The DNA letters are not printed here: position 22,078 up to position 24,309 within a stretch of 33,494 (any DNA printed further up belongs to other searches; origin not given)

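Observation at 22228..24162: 644-aa RHH protein with four V4R-like modules: an unusual one-component sensor architecture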

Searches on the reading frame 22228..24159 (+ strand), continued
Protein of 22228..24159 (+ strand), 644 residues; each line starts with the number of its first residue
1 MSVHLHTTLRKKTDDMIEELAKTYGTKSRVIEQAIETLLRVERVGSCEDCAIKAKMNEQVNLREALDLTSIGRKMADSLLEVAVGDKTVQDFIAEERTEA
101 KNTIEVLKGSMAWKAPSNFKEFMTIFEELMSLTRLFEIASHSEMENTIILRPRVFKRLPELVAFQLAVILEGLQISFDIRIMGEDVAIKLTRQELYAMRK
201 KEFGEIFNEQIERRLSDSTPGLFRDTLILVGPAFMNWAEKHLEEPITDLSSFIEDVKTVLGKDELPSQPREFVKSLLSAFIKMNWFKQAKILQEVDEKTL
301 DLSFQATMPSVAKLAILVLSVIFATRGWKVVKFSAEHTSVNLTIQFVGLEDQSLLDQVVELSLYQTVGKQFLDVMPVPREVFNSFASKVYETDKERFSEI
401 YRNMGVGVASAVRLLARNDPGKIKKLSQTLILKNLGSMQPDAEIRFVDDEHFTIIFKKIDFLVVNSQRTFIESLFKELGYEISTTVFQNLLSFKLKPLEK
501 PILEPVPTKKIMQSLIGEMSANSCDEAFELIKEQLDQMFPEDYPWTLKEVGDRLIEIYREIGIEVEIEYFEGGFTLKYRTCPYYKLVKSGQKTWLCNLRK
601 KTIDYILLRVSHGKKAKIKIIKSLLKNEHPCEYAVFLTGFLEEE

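Call 29: search_protein_families(library=pfam, alignment_id=A4, max_evalue=1)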
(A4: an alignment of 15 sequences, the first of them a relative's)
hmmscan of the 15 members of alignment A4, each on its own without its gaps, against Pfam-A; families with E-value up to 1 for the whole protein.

A. member 1, P0122 (519 aa): 1 family
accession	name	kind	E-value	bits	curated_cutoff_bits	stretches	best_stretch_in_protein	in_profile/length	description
PF16797.11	Fungal_KA1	-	0.043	14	27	1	116-157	22-61/118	Fungal kinase associated-1 domain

B. families by the number of members that match (of 15 scanned): 27 families (the first 25 are shown)
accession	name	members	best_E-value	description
PF00072.30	Response_reg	3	5.1e-23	Response regulator receiver domain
PF21194.3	TadZ-like_ARD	3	8.7e-05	TadZ-like, receiver domain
PF20274.4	cREC_REC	2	0.014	Cyclic-phosphate processing Receiver domain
PF13840.12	ACT_7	1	0.0058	ACT domain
PF03032.20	FSAP_sig_propep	1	0.0071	Frog skin active peptide family signal and propeptide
PF10482.14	CtIP_N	1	0.0091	Tumour-suppressor protein CtIP N-terminal domain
PF21693.2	SWT1_3rd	1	0.018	Transcriptional protein SWT1, C-terminal domain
PF01475.25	FUR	1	0.028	Ferric uptake regulator family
PF16797.11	Fungal_KA1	1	0.043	Fungal kinase associated-1 domain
PF25557.1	GAUT_1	1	0.044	Galacturonosyltransferase domain 1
PF03693.20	ParD_antitoxin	1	0.049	Bacterial antitoxin of ParD toxin-antitoxin type II system and RHH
PF11932.13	DUF3450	1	0.059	Protein of unknown function (DUF3450)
PF01408.29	GFO_IDH_MocA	1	0.066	Oxidoreductase family, NAD-binding Rossmann fold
PF08823.16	PG_binding_2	1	0.088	Putative peptidoglycan binding domain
PF00482.28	T2SSF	1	0.096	Type II secretion system (T2SS), protein F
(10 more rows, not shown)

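Call 32: find_homologous_proteins(query=A5, max_evalue=0.001)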
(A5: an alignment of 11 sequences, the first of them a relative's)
Query A5 (11 sequences) (519 aa, profile of the alignment): 27 proteins with E <= 0.001 among 8000 candidates.
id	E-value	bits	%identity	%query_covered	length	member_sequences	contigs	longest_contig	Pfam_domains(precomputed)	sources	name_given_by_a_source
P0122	6.2e-144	498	100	100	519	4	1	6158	-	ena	-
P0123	1.1e-137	477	49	98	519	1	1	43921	-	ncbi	-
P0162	9.2e-122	425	74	100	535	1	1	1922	-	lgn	-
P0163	2.7e-108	381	46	100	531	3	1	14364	-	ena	-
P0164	1.9e-107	378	66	99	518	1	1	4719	-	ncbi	-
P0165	2.2e-107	378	48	98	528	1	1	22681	-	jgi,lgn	-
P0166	1.4e-103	365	47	98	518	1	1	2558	-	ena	-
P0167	1.4e-102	362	46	98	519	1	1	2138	-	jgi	jgi:hypothetical protein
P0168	7.6e-102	359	48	98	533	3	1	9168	-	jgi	jgi:hypothetical protein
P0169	5.6e-100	353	53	100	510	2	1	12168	-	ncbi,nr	ncbi:MAG: hypothetical protein HWN66_13745 [Candidatus Helarchaeota archaeon]|nr:hypothetical protei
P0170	5.6e-99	350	55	99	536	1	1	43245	-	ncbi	-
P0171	3.3e-95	338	46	100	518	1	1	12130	-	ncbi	ncbi:MAG: hypothetical protein ACFFD2_10455 [Promethearchaeota archaeon]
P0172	4.9e-95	337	46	98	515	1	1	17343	-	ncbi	ncbi:MAG: hypothetical protein ACTSYB_18265 [Candidatus Helarchaeota archaeon]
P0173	5.1e-95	337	49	99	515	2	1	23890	-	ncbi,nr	ncbi:MAG TPA: hypothetical protein VMV49_03605 [Candidatus Deferrimicrobium sp.]|nr:hypothetical pro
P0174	6.5e-95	337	52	98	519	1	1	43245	-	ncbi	-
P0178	2.7e-92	328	52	99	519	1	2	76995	-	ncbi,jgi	ncbi:MAG: hypothetical protein ACTSRS_10725 [Candidatus Helarchaeota archaeon]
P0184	2.7e-56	209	25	98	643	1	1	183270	-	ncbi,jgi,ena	jgi:hypothetical protein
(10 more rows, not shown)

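Call 35: search_solved_structures(query=A6, max_evalue=10, show_alignments=3)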
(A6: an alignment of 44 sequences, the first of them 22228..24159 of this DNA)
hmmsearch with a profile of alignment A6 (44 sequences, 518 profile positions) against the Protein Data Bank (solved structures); distinct sequences matched with E-value up to 10: 3.
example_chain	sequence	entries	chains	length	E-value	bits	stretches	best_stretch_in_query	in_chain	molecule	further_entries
1v9p_A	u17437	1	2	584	0.26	12.9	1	20-48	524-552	DNA ligase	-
2oyo_A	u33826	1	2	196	0.7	11.5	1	323-385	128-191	Uncharacterized peroxidase-related protein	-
1dgs_A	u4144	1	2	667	0.78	11.4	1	20-48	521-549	DNA LIGASE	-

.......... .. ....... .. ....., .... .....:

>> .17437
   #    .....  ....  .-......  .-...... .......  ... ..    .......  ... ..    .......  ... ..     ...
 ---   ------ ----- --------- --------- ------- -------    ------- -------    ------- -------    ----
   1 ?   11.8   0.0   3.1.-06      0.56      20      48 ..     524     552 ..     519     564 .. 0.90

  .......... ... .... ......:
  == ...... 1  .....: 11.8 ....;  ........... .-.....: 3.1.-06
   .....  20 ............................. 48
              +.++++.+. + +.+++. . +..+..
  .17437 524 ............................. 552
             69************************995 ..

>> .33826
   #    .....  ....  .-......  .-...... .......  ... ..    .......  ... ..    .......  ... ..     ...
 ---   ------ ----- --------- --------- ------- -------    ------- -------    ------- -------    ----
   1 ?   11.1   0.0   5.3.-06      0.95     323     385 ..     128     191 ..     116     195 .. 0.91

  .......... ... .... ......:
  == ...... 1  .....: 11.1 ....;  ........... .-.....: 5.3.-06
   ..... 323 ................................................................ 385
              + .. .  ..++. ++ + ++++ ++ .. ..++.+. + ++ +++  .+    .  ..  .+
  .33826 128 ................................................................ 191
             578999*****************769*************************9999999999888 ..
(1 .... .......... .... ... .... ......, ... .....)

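Call 41: predict_structure(alignment_id=A6)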
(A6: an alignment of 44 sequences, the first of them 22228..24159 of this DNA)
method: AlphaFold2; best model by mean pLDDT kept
length: 644 residues; sequences in the alignment: 44
mean_pLDDT: 69.4   pTM: 0.37
mean pLDDT of the five models: 69.4, 67.1, 64.5, 64.3, 61.1
residues with pLDDT >= 90: 19; 70-90: 366; 50-70: 150; < 50: 109
segments of 3 or more residues with pLDDT < 50: 1-9, 38-71, 83-85, 216-233, 363-381, 613-627, 637-644
pLDDT, mean of each block of 10 residues (from residue 1): 35 69 70 51 39 44 41 57 54 69 62 72 84 77 89 71 80 82 85 78 72 53 39 54 55 73 74 87 85 79 84 79 80 82 83 63 41 36 64 75 70 65 78 69 77 83 85 84 84 82 75 84 89 87 77 84 71 65 77 82 80 45 45 51 30
secondary structure, 60 per line:
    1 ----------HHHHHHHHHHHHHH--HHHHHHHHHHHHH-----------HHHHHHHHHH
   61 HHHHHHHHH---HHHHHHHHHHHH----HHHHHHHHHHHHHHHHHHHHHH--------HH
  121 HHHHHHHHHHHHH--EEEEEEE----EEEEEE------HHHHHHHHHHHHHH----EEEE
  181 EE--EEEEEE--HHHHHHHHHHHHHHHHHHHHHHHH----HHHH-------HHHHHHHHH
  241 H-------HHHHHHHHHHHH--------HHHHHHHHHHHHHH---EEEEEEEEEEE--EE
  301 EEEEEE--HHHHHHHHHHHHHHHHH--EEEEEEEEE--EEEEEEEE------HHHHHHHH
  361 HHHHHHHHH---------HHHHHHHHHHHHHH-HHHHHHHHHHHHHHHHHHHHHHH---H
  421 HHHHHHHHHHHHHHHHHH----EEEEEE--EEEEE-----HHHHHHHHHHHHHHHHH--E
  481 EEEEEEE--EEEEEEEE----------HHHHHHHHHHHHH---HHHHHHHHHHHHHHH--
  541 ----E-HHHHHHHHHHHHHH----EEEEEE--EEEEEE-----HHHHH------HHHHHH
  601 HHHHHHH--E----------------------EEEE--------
elements in order: H11-24 H27-39 H51-69 H73-84 H89-110 H119-133 E136-142 E147-152 H159-172 E177-182 E185-190 H193-216 H221-224 H232-241 H249-260 H269-282 E286-296 E299-306 H309-325 E328-336 E339-346 H353-369 H379-392 H394-416 H420-438 E443-448 E451-455 H461-477 E480-487 E490-497 H508-520 H524-538 H547-560 E565-570 E573-578 H584-588 H595-607 E633-636
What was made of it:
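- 22234..22353 (+): Residues 3-42: candidate RHH DNA-binding domain. Strand VHLHTTL (3-9), helix A (11-24), G25 turn, helix B (27-39). Helices in model 2 (call 41).
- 22366..22377 (+): C47-x2-C50 motif directly after the RHH domain. Low pLDDT in the monomer model (call 41).
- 22492..22797 (+): Module 1 (residues 89-190): helices, beta-hairpin, helix, beta-hairpin. Secondary structure of model 2, pLDDT mostly 70-89 (call 41).
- On Ribbon-helix-helix (CopG/Arc/MetJ) superfamily: Only monomer prediction is available, and residues 1-9 are unmodelled (pLDDT 35) (call 41).
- Checked: The better structure model (mean pLDDT 69.4) has helices 11-24 and 27-39 (call 41). Each module is helices followed by hairpin-helix-hairpin, at residues 89-190, 232-346, 379-497 and 508-636 (call 41).
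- The monomer model leaves residues 1-9 and 38-71 disordered (call 41).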

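Call 45: fold_search(model_id=the predicted structure, library=pdb)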
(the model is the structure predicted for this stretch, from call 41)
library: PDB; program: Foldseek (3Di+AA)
matches with E <= 10: 1011; with E <= 0.001: 0
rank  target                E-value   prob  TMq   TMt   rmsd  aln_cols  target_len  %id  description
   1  8ure_A                6.7e-03  0.69  0.12  0.17  22.8       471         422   10  CryoEM Structure of Allosterically Switchable De Novo Protein sr312, in Open State with Effector Peptide (released 2024-08-14)
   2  4iae_A                2.0e-02  1.00  0.15  0.40   9.0       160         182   12  Crystal structure of BAY 60-2770 bound to nostoc H-NOX domain (released 2013-11-20)
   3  6mx5                  2.2e-02  1.00  0.15  0.41  11.5       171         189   11  Crystal structure of H-NOX protein from Nostoc sp. (released 2018-11-07)
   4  3tf8_B                2.2e-02  1.00  0.15  0.40   9.0       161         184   12  Crystal structure of an H-NOX protein from Nostoc sp. PCC 7120 (released 2011-11-09)
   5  3tfd_A                2.5e-02  1.00  0.15  0.40   9.0       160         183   12  Crystal structure of an H-NOX protein from Nostoc sp. PCC 7120, L66W mutant (released 2011-11-09)
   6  3tfd_B                2.5e-02  1.00  0.15  0.40   9.6       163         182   12  Crystal structure of an H-NOX protein from Nostoc sp. PCC 7120, L66W mutant (released 2011-11-09)
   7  3tff_A                2.6e-02  1.00  0.15  0.40   9.0       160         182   12  Crystal structure of an H-NOX protein from Nostoc sp. PCC 7120, L67W mutant (released 2011-11-09)
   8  6dxi                  2.6e-02  1.00  0.15  0.39  10.0       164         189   12  Crystal structure of H-NOX protein from Nostoc sp V52W/L67W double-mutant. (released 2018-07-11)
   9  8up1_A                2.6e-02  0.69  0.15  0.23  21.2       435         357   11  CryoEM Structure of Allosterically Switchable De Novo Protein sr322, In Closed State without Effector Peptide (released 2024-08-14)
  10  2o09_A                3.3e-02  0.99  0.15  0.40   8.9       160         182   12  Crystal structure of the H-NOX domain from Nostoc sp. PCC 7120 (released 2007-01-30)
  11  7mwr_A                3.8e-02  0.87  0.12  0.31  17.1       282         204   10  Structure of De Novo designed beta sheet heterodimer LHD101A53/B4 (released 2022-01-19)
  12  3wqz_B                4.0e-02  0.20  0.10  0.08  25.7       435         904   10  Crystal structure of Archaeoglobus fulgidus alanyl-tRNA synthetase in complex with a tRNA(Ala) variant having A3.U70 (released 2014-06-18)
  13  3tf8_A                4.2e-02  0.99  0.15  0.40   9.0       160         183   12  Crystal structure of an H-NOX protein from Nostoc sp. PCC 7120 (released 2011-11-09)
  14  3tfg_B                4.8e-02  0.99  0.15  0.40   9.5       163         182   12  Crystal structure of an H-NOX protein from Nostoc sp. PCC 7120, L66W/L67W double mutant (released 2011-11-09)
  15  1xbn                  5.1e-02  0.98  0.14  0.37   9.4       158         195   13  Crystal structure of a bacterial nitric oxide sensor: an ortholog of mammalian soluble guanylate cyclase heme domain (released 2004-09-07)
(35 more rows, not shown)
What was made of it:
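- Closest known: V4R sensor domains of XylR, DmpR, PoxR and MopR, and TRAPPC3/Bet3. Same: H-NOX and Bet3 are the best biological Foldseek matches (call 45).
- The best biological fold matches are H-NOX and Bet3 (Foldseek prob 0.99-1.0; call 45).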

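Call 47: find_encoding_contigs(protein=P0178, flank=8000, max_places=1)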
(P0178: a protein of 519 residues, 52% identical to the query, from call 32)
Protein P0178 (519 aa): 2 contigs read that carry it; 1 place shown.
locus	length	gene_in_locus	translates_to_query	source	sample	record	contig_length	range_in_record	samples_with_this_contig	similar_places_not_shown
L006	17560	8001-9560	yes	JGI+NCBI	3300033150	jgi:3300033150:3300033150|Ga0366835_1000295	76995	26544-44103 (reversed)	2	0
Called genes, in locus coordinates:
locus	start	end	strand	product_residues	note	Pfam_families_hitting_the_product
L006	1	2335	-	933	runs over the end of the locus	PF00690:Cation_ATPase_N, PF00122:E1-E2_ATPase, PF00702:Hydrolase, PF13246:Cation_ATPase, PF00689:Cation_ATPase_C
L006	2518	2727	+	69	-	-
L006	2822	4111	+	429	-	PF01637:ATPase_2, PF13191:AAA_16, PF00004:AAA, PF13401:AAA_22, PF22606:Cdc6-ORC-like_ATPase_lid (weak), PF22703:Cdc6_lid, PF09079:WHD_Cdc6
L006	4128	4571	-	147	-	-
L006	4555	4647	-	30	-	-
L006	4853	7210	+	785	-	PF02359:CDC48_N, PF02933:CDC48_2 (weak), PF07724:AAA_2 (faint), PF05496:RuvB_N (weak), PF00004:AAA, PF17862:AAA_lid_3, PF00004:AAA, PF17862:AAA_lid_3, +14 more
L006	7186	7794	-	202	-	-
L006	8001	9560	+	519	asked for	-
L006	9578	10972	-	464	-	PF01266:DAO (faint), PF01593:Amino_oxidase, PF13450:NAD_binding_8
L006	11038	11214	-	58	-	PF12797:Fer4_2, PF12837:Fer4_6, PF13237:Fer4_10, PF00037:Fer4, PF14697:Fer4_21, PF12838:Fer4_7, PF13187:Fer4_9, PF00037:Fer4, +9 more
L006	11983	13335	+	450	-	PF20434:BD-FAE, PF07859:Abhydrolase_3, PF20434:BD-FAE, PF00326:Peptidase_S9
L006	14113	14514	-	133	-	PF20586:DUF6788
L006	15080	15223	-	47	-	-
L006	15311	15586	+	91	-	PF01978:TrmB (faint)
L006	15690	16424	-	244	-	PF05129:Zn_ribbon_Elf1, PF13824:zf-Mss51 (faint), PF14354:Lar_restr_allev (faint), PF05129:Zn_ribbon_Elf1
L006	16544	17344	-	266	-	PF00702:Hydrolase, PF13344:Hydrolase_6, PF13419:HAD_2 (weak), PF13242:Hydrolase_like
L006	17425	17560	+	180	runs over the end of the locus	-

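Call 48: find_encoding_contigs(protein=P0123, flank=8000, max_places=1)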
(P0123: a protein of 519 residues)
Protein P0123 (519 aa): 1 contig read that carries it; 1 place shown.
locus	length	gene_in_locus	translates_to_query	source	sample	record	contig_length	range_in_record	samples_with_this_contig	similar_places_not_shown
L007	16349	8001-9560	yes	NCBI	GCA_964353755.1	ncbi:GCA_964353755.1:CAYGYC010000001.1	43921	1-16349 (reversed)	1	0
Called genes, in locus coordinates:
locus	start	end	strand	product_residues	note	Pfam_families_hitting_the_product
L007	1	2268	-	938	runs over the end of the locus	PF00690:Cation_ATPase_N, PF00122:E1-E2_ATPase, PF13246:Cation_ATPase, PF00702:Hydrolase, PF00689:Cation_ATPase_C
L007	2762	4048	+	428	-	PF01637:ATPase_2 (faint), PF13191:AAA_16, PF00004:AAA, PF13401:AAA_22, PF22606:Cdc6-ORC-like_ATPase_lid (weak), PF22703:Cdc6_lid, PF09079:WHD_Cdc6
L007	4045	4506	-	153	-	-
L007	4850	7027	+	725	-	PF02359:CDC48_N, PF00004:AAA, PF05496:RuvB_N (weak), PF13191:AAA_16 (weak), PF13671:AAA_33 (weak), PF17862:AAA_lid_3, PF00004:AAA, PF17862:AAA_lid_3, +19 more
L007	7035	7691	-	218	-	-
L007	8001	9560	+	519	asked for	-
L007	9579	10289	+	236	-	PF13353:Fer4_12 (weak), PF04055:Radical_SAM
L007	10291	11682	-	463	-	PF01266:DAO (faint), PF01593:Amino_oxidase, PF13450:NAD_binding_8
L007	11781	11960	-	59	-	PF12797:Fer4_2, PF12837:Fer4_6 (weak), PF13237:Fer4_10, PF00037:Fer4, PF14697:Fer4_21, PF12838:Fer4_7, PF13187:Fer4_9, PF12797:Fer4_2 (weak), +7 more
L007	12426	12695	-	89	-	-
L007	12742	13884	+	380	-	PF20434:BD-FAE, PF07859:Abhydrolase_3, PF20434:BD-FAE, PF00326:Peptidase_S9 (weak)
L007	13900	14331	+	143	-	-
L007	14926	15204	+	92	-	-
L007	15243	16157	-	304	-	PF05129:Zn_ribbon_Elf1, PF25206:DUF7836 (faint), PF14354:Lar_restr_allev (faint), PF05129:Zn_ribbon_Elf1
